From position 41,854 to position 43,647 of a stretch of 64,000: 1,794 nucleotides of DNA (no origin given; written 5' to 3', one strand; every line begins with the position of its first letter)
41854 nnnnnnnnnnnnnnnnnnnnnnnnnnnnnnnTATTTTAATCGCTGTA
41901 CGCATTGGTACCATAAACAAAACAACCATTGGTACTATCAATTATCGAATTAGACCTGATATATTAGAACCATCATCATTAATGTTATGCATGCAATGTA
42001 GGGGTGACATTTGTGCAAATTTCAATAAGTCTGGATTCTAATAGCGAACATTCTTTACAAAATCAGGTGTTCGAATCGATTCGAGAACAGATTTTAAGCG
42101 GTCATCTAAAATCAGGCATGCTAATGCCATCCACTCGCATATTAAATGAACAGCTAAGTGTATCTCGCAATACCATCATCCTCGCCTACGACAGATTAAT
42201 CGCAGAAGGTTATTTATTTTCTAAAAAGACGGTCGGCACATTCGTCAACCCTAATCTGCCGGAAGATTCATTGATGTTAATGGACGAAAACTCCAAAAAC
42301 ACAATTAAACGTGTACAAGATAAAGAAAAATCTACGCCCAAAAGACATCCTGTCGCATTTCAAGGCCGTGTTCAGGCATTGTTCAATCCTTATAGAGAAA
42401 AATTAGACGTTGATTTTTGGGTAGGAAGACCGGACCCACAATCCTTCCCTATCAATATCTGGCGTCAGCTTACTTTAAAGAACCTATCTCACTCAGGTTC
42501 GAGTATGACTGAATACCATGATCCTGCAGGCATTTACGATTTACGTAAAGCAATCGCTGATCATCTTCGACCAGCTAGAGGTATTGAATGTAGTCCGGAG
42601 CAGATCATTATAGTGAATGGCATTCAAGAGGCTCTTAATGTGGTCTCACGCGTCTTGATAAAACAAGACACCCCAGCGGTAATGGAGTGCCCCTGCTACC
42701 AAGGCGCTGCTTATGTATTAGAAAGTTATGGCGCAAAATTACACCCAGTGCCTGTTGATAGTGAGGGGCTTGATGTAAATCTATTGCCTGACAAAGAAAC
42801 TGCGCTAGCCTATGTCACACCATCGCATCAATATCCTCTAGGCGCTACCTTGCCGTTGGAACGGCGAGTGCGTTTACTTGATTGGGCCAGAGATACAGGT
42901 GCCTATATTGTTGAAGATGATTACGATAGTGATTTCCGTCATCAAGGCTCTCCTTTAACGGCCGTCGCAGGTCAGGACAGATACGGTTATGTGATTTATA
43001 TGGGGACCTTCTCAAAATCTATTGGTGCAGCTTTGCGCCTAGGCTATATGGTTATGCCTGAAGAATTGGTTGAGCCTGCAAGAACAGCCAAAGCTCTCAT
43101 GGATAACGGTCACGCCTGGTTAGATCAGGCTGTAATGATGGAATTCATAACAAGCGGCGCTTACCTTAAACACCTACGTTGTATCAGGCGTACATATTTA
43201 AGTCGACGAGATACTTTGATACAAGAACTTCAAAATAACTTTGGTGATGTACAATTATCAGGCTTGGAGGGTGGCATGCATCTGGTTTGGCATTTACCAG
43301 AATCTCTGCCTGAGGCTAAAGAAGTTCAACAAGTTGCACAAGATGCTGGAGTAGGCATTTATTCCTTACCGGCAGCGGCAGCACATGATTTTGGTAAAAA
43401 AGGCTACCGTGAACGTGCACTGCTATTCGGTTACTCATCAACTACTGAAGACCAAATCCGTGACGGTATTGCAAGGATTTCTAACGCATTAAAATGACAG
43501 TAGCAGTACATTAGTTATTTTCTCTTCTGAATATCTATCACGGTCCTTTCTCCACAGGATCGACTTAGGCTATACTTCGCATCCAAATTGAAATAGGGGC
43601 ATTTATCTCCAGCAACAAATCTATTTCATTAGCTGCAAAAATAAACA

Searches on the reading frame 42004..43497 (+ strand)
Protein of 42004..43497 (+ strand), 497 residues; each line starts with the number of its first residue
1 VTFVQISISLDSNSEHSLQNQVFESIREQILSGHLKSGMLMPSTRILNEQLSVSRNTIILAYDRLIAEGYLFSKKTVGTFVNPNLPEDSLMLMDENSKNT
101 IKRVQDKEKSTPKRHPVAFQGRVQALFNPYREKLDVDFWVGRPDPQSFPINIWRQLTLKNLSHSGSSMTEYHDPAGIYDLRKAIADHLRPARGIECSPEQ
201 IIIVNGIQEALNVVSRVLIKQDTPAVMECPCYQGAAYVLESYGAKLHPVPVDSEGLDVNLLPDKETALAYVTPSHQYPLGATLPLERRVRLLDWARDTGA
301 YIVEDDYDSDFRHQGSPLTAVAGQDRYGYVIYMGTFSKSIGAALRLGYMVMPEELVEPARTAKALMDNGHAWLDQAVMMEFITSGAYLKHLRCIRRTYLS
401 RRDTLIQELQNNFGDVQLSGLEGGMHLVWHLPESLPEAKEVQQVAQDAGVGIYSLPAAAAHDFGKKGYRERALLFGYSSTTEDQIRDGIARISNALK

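Call 4: search_protein_families(library=pfam, proteins=[window:42004-43497:+])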
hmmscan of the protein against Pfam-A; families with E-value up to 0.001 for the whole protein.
window:42004-43497:+ (497 aa): 3 families
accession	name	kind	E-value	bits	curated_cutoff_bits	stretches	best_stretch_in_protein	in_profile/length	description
PF00155.27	Aminotran_1_2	-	8.1e-25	88.2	19.7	1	153-457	22-333/361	Aminotransferase class I and II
PF00392.27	GntR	-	3.3e-15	55.9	27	1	19-81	2-64/64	Bacterial regulatory proteins, gntR family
PF13730.12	HTH_36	-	0.00079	19.6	25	0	36-71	20-55/55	Helix-turn-helix domain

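Call 8: find_homologous_proteins(query=window:42004-43497:+)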
Query window:42004-43497:+ (497 aa): 5110 proteins with E <= 0.001 among 8000 candidates; the best 120 are listed.
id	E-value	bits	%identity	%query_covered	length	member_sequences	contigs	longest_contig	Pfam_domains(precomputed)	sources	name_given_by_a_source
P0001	0.0e+0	1085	96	99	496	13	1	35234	PF00155.28,PF00392.28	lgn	-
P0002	0.0e+0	1069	94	99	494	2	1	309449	PF00155.28,PF00392.28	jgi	jgi:GntR family transcriptional regulator / MocR family aminotransferase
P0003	0.0e+0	1037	90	99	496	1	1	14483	PF00155.28,PF00392.28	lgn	-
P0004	1.0e-296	1003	88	99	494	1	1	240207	PF00155.28,PF00392.28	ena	-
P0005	2.0e-295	999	89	99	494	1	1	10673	PF00155.28,PF00392.28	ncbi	-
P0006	1.8e-291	985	85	100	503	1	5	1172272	PF00155.28,PF00392.28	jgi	jgi:GntR family transcriptional regulator / MocR family aminotransferase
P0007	5.0e-289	977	85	99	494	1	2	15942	PF00155.28,PF00392.28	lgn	-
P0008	5.0e-270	915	79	99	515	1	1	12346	PF00155.28,PF00392.28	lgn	-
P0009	9.5e-267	904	79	99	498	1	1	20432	PF00155.28,PF00392.28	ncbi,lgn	-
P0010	1.3e-252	857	73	99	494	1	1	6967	PF00155.28,PF00392.28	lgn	-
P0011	5.2e-248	842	74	99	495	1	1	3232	PF00155.28,PF00392.28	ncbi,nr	ncbi:MAG: PLP-dependent aminotransferase family protein [Thiotrichales bacterium]|nr:PLP-dependent a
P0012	1.3e-237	808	70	99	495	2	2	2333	PF00155.28,PF00392.28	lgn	-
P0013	8.1e-237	805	71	99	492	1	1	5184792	PF00155.28,PF00392.28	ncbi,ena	-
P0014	2.3e-229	781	70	99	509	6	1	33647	PF00155.28,PF00392.28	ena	-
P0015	3.6e-228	777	69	99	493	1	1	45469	PF00155.28,PF00392.28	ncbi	-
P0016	1.0e-226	772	68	99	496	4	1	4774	PF00155.28,PF00392.28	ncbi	-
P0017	3.8e-224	763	67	99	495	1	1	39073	PF00155.28,PF00392.28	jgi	jgi:GntR family transcriptional regulator/MocR family aminotransferase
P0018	7.0e-224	763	67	99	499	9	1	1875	PF00155.28,PF00392.28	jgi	jgi:GntR family transcriptional regulator/MocR family aminotransferase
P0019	1.3e-222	758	66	99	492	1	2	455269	PF00155.28,PF00392.28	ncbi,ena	-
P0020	1.4e-221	755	66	99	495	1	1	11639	PF00155.28,PF00392.28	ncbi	-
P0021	3.5e-219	747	65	99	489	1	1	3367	PF00155.28,PF00392.28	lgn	-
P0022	4.2e-219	747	66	99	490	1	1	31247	PF00155.28,PF00392.28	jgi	jgi:GntR family transcriptional regulator / MocR family aminotransferase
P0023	4.4e-219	747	68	99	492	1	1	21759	PF00155.28,PF00392.28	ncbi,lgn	-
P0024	7.9e-219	746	66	99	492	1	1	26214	PF00155.28,PF00392.28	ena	-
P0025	1.9e-218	745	66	99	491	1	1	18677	PF00155.28,PF00392.28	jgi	jgi:GntR family transcriptional regulator/MocR family aminotransferase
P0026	4.3e-218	743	66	99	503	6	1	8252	PF00155.28,PF00392.28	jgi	-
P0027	1.5e-217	742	65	99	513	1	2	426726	PF00155.28,PF00392.28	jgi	jgi:GntR family transcriptional regulator / MocR family aminotransferase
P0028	1.3e-215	735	64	99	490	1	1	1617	PF00155.28,PF00392.28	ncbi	-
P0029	1.4e-215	735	63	99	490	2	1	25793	PF00155.28,PF00392.28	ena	-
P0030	3.8e-215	734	66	99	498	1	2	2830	PF00155.28,PF00392.28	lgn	-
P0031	1.7e-214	732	64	99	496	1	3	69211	PF00155.28,PF00392.28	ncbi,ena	-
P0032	1.1e-212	726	65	99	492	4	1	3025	PF00155.28,PF00392.28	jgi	jgi:GntR family transcriptional regulator/MocR family aminotransferase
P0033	2.6e-212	724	65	99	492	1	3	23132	PF00155.28,PF13730.13,PF00392.28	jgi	-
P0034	4.0e-212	724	63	99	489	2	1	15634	PF00155.28,PF00392.28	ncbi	-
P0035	4.0e-212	724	64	99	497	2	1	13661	PF00155.28,PF00392.28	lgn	-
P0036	3.2e-211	721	63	99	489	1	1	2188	PF00155.28,PF00392.28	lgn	-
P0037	1.8e-210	718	63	99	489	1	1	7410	PF00155.28,PF00392.28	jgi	-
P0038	6.5e-210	717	65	99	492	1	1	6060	PF00155.28,PF00392.28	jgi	jgi:GntR family transcriptional regulator/MocR family aminotransferase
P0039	5.5e-209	713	63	99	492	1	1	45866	PF00155.28,PF13730.13,PF00392.28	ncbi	-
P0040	7.9e-209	713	64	99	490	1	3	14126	PF00155.28,PF00392.28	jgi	-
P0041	1.7e-208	712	64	99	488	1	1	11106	PF00155.28,PF00392.28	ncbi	-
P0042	3.5e-208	711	63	99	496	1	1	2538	PF00155.28,PF00392.28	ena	-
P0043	3.8e-208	711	64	99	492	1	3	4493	PF00155.28,PF13730.13,PF00392.28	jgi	-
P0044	1.1e-207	709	64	99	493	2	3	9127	PF00155.28,PF00392.28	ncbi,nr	ncbi:MAG: PLP-dependent aminotransferase family protein [Gammaproteobacteria bacterium]|nr:PLP-depen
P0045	2.1e-207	708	64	99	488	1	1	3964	PF00155.28,PF00392.28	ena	-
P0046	8.0e-206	703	63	99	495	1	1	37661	PF00155.28,PF00392.28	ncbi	-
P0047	2.2e-204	698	63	99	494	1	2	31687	PF00155.28,PF13730.13,PF00392.28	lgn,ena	-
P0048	2.4e-204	698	63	99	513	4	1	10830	PF00155.28,PF00392.28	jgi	-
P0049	2.7e-203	695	63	99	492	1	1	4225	PF00155.28,PF00392.28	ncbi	-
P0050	4.1e-202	691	61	99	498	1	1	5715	PF00155.28,PF00392.28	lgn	-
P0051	5.8e-202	690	62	99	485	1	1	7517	PF00155.28,PF00392.28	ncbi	-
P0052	2.0e-200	685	60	99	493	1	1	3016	PF00155.28,PF00392.28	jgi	-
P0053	4.8e-200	684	61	99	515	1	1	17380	PF00155.28,PF00392.28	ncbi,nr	ncbi:MAG: PLP-dependent aminotransferase family protein [Gammaproteobacteria bacterium]|nr:PLP-depen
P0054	1.5e-199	682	62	98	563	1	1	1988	PF00155.28,PF00392.28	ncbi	-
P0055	1.7e-199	682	59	99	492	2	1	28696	PF00155.28,PF00392.28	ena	-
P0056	6.7e-198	677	60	100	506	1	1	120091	PF00155.28,PF00392.28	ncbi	-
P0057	8.3e-198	677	61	99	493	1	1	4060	PF00155.28,PF00392.28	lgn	-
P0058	2.6e-197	675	60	99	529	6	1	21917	PF00155.28,PF00392.28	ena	-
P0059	9.8e-197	673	60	99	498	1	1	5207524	PF00155.28,PF00392.28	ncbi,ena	-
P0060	2.4e-196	672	62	99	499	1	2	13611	PF00155.28,PF00392.28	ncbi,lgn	-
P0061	2.8e-196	672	61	99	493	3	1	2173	PF00155.28,PF00392.28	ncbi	-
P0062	4.7e-195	667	59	99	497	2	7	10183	PF00155.28,PF00392.28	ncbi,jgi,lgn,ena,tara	tara:strand:- start:86 stop:1579 length:1494 start_codon:yes stop_codon:yes gene_type:complete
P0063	2.5e-194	665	61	98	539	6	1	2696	PF00155.28,PF00392.28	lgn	-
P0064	3.0e-194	665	61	99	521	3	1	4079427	PF00155.28,PF00392.28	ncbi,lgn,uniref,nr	ncbi:regulatory protein GntR HTH [Nitrosococcus halophilus Nc 4]|uniref:Regulatory protein GntR HTH 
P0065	3.5e-194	665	59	99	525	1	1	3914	PF00155.28,PF00392.28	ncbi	-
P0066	5.5e-194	664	60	99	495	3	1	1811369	PF00155.28,PF00392.28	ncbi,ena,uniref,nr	ncbi:MocR-like pyridoxine biosynthesis transcription factor PdxR [Candidatus Nitrosacidococcus terge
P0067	1.9e-193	662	59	99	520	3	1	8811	PF00155.28,PF00392.28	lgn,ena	-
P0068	2.7e-193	662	60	99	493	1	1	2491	PF00155.28,PF00392.28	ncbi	-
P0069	7.6e-193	660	59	99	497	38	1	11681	PF00155.28,PF00392.28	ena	-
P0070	8.5e-193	660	61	99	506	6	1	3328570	PF00155.28,PF00392.28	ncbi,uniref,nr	ncbi:PLP-dependent aminotransferase family protein [Nitrosococcus watsonii]|uniref:Transcriptional r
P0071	1.3e-192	659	60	99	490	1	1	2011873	PF00155.28,PF00392.28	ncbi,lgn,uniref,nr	ncbi:GntR family transcriptional regulator [Candidatus Nitrosoglobus terrae]|uniref:GntR family tran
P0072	3.1e-192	658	59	99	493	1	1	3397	PF00155.28,PF00392.28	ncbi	-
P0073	5.6e-192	657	64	91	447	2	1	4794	PF00155.28,PF00392.28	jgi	jgi:GntR family transcriptional regulator/MocR family aminotransferase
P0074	7.0e-192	657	60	99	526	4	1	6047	PF00155.28,PF00392.28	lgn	-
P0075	8.7e-192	657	60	99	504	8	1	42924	PF00155.28,PF00392.28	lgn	-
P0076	2.1e-191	655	59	99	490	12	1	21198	PF00155.28,PF13730.13,PF00392.28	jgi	-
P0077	5.6e-191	654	60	99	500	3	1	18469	PF00155.28,PF00392.28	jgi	jgi:GntR family transcriptional regulator/MocR family aminotransferase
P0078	1.7e-190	652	61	99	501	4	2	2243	PF00155.28,PF00392.28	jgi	jgi:GntR family transcriptional regulator / MocR family aminotransferase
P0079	2.3e-190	652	59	99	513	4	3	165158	PF00155.28,PF00392.28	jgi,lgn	-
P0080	2.4e-189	649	59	99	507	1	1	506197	PF00155.28,PF00392.28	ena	-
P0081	7.1e-187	641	59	99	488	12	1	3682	PF00155.28,PF00392.28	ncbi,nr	ncbi:MAG: PLP-dependent aminotransferase family protein [Candidatus Competibacteraceae bacterium]|nr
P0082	9.8e-187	640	58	99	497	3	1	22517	PF00155.28,PF00392.28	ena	-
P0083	5.5e-186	638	58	99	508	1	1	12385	PF00155.28,PF00392.28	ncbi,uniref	ncbi:PLP-dependent aminotransferase family protein [Thioalkalicoccus limnaeus]|uniref:PLP-dependent 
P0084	1.4e-185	636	59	99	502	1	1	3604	PF00155.28,PF00392.28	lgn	-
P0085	3.0e-184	632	57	99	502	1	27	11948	PF00155.28,PF00392.28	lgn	-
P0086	3.2e-184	632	58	99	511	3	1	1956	PF00155.28,PF00392.28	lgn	-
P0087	8.5e-184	630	58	99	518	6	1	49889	PF00155.28,PF00392.28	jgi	-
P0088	9.6e-184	630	57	99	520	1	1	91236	PF00155.28,PF00392.28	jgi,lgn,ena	-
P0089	2.8e-183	629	56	99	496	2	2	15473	PF00155.28,PF00392.28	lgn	-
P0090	2.9e-183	629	57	99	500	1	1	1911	PF00155.28,PF00392.28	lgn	-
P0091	5.1e-183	628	58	99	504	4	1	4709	PF00155.28,PF00392.28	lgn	-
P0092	5.3e-183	628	57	99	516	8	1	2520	PF00155.28,PF00392.28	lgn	-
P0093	9.2e-183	627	57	99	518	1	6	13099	PF00155.28,PF00392.28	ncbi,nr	ncbi:MAG: PLP-dependent aminotransferase family protein [Rhodospirillales bacterium]|nr:PLP-dependen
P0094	1.8e-182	626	58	99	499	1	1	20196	PF00155.28,PF00392.28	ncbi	-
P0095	3.4e-181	622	57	99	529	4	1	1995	PF00155.28,PF00392.28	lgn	-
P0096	1.4e-180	620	55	99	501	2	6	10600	PF00155.28,PF00392.28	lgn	-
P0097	1.6e-180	620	54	99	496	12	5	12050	PF00155.28,PF00392.28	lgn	-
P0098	6.4e-180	618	59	99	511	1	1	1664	PF00155.28,PF00392.28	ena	-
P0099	1.9e-179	616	56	99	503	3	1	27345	PF00155.28,PF00392.28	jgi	jgi:GntR family transcriptional regulator/MocR family aminotransferase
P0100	6.4e-179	614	57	99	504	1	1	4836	PF00155.28,PF00392.28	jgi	jgi:GntR family transcriptional regulator/MocR family aminotransferase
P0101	8.3e-179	614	56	99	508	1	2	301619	PF00155.28,PF00392.28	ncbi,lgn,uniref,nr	ncbi:MocR-like pyridoxine biosynthesis transcription factor PdxR [Sedimenticola selenatireducens]|un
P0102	1.4e-178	613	57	99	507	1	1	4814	PF00155.28,PF00392.28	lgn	-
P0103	1.7e-178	613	60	92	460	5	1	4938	PF00155.28,PF00392.28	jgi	-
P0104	3.0e-178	612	57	98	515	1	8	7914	PF00155.28,PF00392.28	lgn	-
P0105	3.6e-177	609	57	99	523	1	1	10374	PF00155.28,PF00392.28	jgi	jgi:GntR family transcriptional regulator/MocR family aminotransferase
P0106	1.4e-176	607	54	99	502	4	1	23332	PF00155.28,PF00392.28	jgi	jgi:GntR family transcriptional regulator / MocR family aminotransferase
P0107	1.7e-176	606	56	99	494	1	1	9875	PF00155.28,PF00392.28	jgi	-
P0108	1.5e-175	603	54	99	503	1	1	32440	PF00155.28,PF00392.28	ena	-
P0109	3.2e-175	602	56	97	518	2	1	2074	PF00155.28,PF00392.28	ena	-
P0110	9.6e-175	601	54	99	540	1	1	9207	PF00155.28,PF00392.28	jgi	jgi:GntR family transcriptional regulator/MocR family aminotransferase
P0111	1.1e-174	600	53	97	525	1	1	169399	PF00155.28,PF00392.28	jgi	-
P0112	1.2e-174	600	56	99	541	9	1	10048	PF00155.28,PF00392.28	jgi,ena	-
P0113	1.5e-174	600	55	99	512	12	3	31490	PF00155.28,PF00392.28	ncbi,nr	ncbi:MAG: PLP-dependent aminotransferase family protein [Gammaproteobacteria bacterium]|nr:PLP-depen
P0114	1.8e-174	600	56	99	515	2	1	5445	PF00155.28,PF00392.28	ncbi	-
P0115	7.9e-174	598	56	99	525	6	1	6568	PF00155.28,PF00392.28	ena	-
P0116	1.0e-173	597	56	99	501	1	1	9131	PF00155.28,PF00392.28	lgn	-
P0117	2.0e-173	596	55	99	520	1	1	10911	PF00155.28,PF00392.28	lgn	-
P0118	5.5e-173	595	55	99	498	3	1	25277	PF00155.28,PF00392.28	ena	-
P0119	7.1e-173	594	54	99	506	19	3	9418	PF00155.28,PF00392.28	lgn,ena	-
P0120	1.4e-172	593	53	99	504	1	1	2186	PF00155.28,PF00392.28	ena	-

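Call 9: search_protein_families(library=ncbifam, proteins=[window:42004-43497:+])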
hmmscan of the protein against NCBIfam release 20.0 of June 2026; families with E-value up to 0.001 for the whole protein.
window:42004-43497:+ (497 aa): 70 families (the best 25 are shown)
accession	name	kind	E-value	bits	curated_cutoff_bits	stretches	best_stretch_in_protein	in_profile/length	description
NF052282.1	PLP_TF_PdxR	equivalog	4.5e-129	431.4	320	1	18-492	2-447/448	MocR-like pyridoxine biosynthesis transcription factor PdxR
NF052281.1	rhizopine_MocR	equivalog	3.8e-118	395.2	650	1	7-495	8-478/479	rhizopine catabolism transcriptional regulator MocR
NF052285.1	GABA_TF_GabR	exception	8.4e-95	318.2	600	1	20-495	2-455/456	MocR-like transcriptional regulator GabR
NF052290.2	MocR_like_YczR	exception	2e-59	201.5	487.4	2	172-495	138-457/458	MocR-like transcription factor YczR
TIGR04461.1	endura_MppQ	equivalog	4.9e-38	131.2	540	1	137-453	16-344/392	enduracididine biosynthesis enzyme MppQ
NF052286.1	ecto_TF_EhuR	exception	3.3e-37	128.1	480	1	20-494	14-447/458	MocR-like ectoine utilization transcription factor EhuR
NF041364.1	GntC_guanitoxin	equivalog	1.5e-32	112.9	415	1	153-494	16-355/356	guanitoxin biosynthesis PLP-dependent (S)-gamma-hydroxy-L-arginine cyclodehydratase GntC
NF012025.0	PRK15481.1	equivalog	1.4e-25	89.8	573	2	20-83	9-72/432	MocR-like B6 salvage transcription factor PtsJ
NF004770.0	PRK06108.1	subfamily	1.5e-19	70.1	422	1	135-496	37-392/396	pyridoxal phosphate-dependent aminotransferase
NF005601.0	PRK07337.1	equivalog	4.2e-17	62.3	496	1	167-494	64-390/394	pyridoxal phosphate-dependent aminotransferase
TIGR01141.1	hisC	equivalog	2.5e-16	59.5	276.55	1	159-359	40-232/349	histidinol-phosphate transaminase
NF005732.0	PRK07550.1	equivalog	3.8e-16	59.1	366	1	165-493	60-385/389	aminotransferase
NF006514.0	PRK08960.1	equivalog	2.6e-15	56.1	554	1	167-496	61-385/388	pyridoxal phosphate-dependent aminotransferase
NF005817.0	PRK07683.1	equivalog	3.2e-15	55.7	575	1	167-493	57-378/387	aminotransferase A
TIGR03947.1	viomycin_VioD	equivalog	5.8e-15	55.1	390.9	1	175-357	51-232/359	capreomycidine synthase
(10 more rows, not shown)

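Call 10: find_encoding_contigs(protein=window:42004-43497:+, flank=10000, max_places=4)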
Protein window:42004-43497:+ (497 aa): no gene with exactly this product is on record in the collection.

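Call 12: find_related_loci(query=A1, collection=genome_contigs, flank=10000)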
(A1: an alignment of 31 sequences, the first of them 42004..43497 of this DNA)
Query A1 (497 aa) in genome_contigs; peptide patterns used: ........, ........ (x = any residue, [..] = any of these).
599 stretches matched a pattern (row limit reached: there are more); 598 encode a relative of the query (tblastn E <= 1e-3); the best 80 are kept; 80 distinct loci.
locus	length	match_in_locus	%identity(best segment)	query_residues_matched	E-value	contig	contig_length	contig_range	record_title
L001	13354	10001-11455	56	4-496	0e+0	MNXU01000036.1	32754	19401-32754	MAG: Betaproteobacteria bacterium CG2_30_68_42 cg2_3.0_scaffold_737_c, whole genome shotgun sequence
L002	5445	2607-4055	56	4-497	0e+0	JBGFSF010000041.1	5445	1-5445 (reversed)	MAG: Pseudomonadota bacterium isolate BA1A30.2019.Bin.39 NODE_11853_length_5445_cov_18.572502, whole genome shotgun sequ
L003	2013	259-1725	53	4-496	1e-180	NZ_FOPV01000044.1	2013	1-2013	Nitrosospira sp. Nsp14, whole genome shotgun sequence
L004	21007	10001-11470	52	4-496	1e-165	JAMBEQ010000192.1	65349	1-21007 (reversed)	MAG: Methylocystis sp. isolate bin.170_fp k127_7661044, whole genome shotgun sequence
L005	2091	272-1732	53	4-497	4e-179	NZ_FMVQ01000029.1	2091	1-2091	Nitrosospira sp. Nl5, whole genome shotgun sequence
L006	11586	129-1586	52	4-496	1e-165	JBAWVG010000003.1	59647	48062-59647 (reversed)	MAG: Nitrosomonadaceae bacterium isolate ELA005 MAG005_3, whole genome shotgun sequence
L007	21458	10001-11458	52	4-496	2e-163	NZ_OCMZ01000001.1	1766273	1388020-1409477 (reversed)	Nitrosovibrio sp. Nv4, whole genome shotgun sequence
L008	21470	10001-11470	50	4-497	2e-163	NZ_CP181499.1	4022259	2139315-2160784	Methylocystis sp. JAN1 chromosome, complete genome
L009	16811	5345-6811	50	4-497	3e-163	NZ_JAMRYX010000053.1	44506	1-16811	Methylocystis suflitae strain NLS-7 NLS7.00053, whole genome shotgun sequence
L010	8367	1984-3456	49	4-496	3e-161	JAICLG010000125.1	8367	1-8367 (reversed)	MAG: Hyphomicrobium sp. isolate GZL_HY_2_bin.126 k141_1223340_length_8367_cov_14.7992, whole genome shotgun sequence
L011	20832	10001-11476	48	4-497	2e-156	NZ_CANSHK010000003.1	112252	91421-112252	MAG: uncultured Methylovirgula sp. isolate SRR15510233_bin.35_metawrap_v1.3_MAG NODE.121_length_112252_cov_7_531529, who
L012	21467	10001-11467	50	4-497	2e-155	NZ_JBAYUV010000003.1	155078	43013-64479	MAG: Hyphomicrobium sp. isolate SO_2016_LW3_44 scaffold00131_LW162_2016, whole genome shotgun sequence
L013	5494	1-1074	64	140-497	5e-157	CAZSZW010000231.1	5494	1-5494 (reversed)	MAG TPA_asm: uncultured Gammaproteobacteria bacterium isolate binchicken_co286_3 genome assembly, contig: NODE_15409_len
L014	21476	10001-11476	48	1-497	8e-149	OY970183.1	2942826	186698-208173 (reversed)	MAG: uncultured Alphaproteobacteria bacterium isolate MFD05502.bin.2.35 genome assembly, chromosome: 1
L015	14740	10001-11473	48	4-496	9e-149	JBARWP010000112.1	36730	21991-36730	MAG: Pseudaminobacter sp. isolate MFD12211_ilm_asm_bin2 k127_3940, whole genome shotgun sequence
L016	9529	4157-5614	48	5-496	7e-144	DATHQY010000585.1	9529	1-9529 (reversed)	MAG TPA_asm: Polyangiaceae bacterium isolate SMAG_U12751 k141_3877756, whole genome shotgun sequence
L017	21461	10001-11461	44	8-497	7e-142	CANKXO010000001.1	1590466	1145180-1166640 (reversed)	uncultured Pseudomonadales bacterium isolate 2-516-G.fasta genome assembly, contig: NODE_1, whole genome shotgun sequenc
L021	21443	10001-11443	44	4-492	9e-138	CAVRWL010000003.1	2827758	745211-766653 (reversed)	MAG: uncultured Alphaproteobacteria bacterium isolate MFD05502.bin.1.154 genome assembly, contig: contig_2711, whole gen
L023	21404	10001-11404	45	5-482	3e-136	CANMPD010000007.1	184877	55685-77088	uncultured Rhodobacteraceae bacterium isolate 4-2047-3Z.fasta genome assembly, contig: NODE_7, whole genome shotgun sequ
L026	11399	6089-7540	44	4-496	3e-126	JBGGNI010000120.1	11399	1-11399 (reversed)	MAG: Xanthobacteraceae bacterium isolate bin.042 k141_247884, whole genome shotgun sequence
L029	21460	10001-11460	47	4-492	7e-128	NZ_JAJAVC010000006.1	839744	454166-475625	Methylobacillus arboreus strain VKM B-2590 platanus_K_21_77_6, whole genome shotgun sequence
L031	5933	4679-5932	45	4-429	3e-119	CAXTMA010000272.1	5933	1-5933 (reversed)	MAG TPA_asm: uncultured Beijerinckiaceae bacterium isolate public_SRR13685165_metawrap_bin.1 genome assembly, contig: pu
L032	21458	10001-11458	55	4-496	0e+0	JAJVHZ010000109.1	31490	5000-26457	MAG: Gammaproteobacteria bacterium isolate Bin_33 c_000000003547, whole genome shotgun sequence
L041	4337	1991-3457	37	6-497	3e-97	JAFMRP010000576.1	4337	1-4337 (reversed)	MAG: Ktedonobacteraceae bacterium isolate Bacteria.bin_36 NODE_16083_length_4337_cov_0.734820, whole genome shotgun sequ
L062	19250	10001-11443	36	7-497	1e-94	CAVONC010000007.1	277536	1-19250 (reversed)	MAG: uncultured Acidobacteriaceae bacterium isolate MFD00008.bin.1.221 genome assembly, contig: contig_27286, whole geno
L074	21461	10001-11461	35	8-497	8e-88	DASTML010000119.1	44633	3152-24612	MAG TPA_asm: Bryobacteraceae bacterium isolate SMAG_U3669 k141_707663, whole genome shotgun sequence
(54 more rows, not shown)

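Call 35: find_encoding_contigs(protein=P0002, flank=6000, max_places=1)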
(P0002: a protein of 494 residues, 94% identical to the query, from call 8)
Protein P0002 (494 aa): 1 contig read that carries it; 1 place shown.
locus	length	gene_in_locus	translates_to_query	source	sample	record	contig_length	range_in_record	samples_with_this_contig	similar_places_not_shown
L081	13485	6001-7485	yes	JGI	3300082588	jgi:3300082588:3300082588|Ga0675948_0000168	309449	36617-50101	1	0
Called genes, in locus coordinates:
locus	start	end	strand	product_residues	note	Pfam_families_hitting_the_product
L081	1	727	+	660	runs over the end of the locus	PF01578:Cytochrom_C_asm, PF16327:CcmF_C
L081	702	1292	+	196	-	PF00578:AhpC-TSA, PF08534:Redoxin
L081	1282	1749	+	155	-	PF03918:CcmH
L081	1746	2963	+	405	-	PF13428:TPR_14 (faint), PF23914:TPR_CcmH_CycH, PF14559:TPR_19 (faint), PF13414:TPR_11 (faint), PF13431:TPR_17 (faint), PF23892:Ig_CycH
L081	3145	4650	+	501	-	PF14522:Cytochrome_C7 (faint), PF13447:Multi-haem_cyto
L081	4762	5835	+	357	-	PF27869:HaoB_nitrify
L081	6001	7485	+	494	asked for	PF00392:GntR, PF00155:Aminotran_1_2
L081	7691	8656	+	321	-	PF23914:TPR_CcmH_CycH, PF13428:TPR_14 (faint), PF14559:TPR_19 (faint), PF07719:TPR_2 (faint), PF23892:Ig_CycH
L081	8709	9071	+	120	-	-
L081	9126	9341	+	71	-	PF13275:S4_2, PF01479:S4 (weak)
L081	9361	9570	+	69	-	PF03831:YjdM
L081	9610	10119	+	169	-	PF07308:DUF1456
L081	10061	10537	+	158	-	PF13279:4HBT_2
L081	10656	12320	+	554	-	PF00005:ABC_tran, PF01926:MMR_HSR1 (faint), PF02463:SMC_N (faint), PF13304:AAA_21 (weak), PF12848:ABC_tran_Xtn, PF00005:ABC_tran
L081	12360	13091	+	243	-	PF00069:Pkinase, PF07714:PK_Tyr_Ser-Thr (weak), PF01636:APH (faint)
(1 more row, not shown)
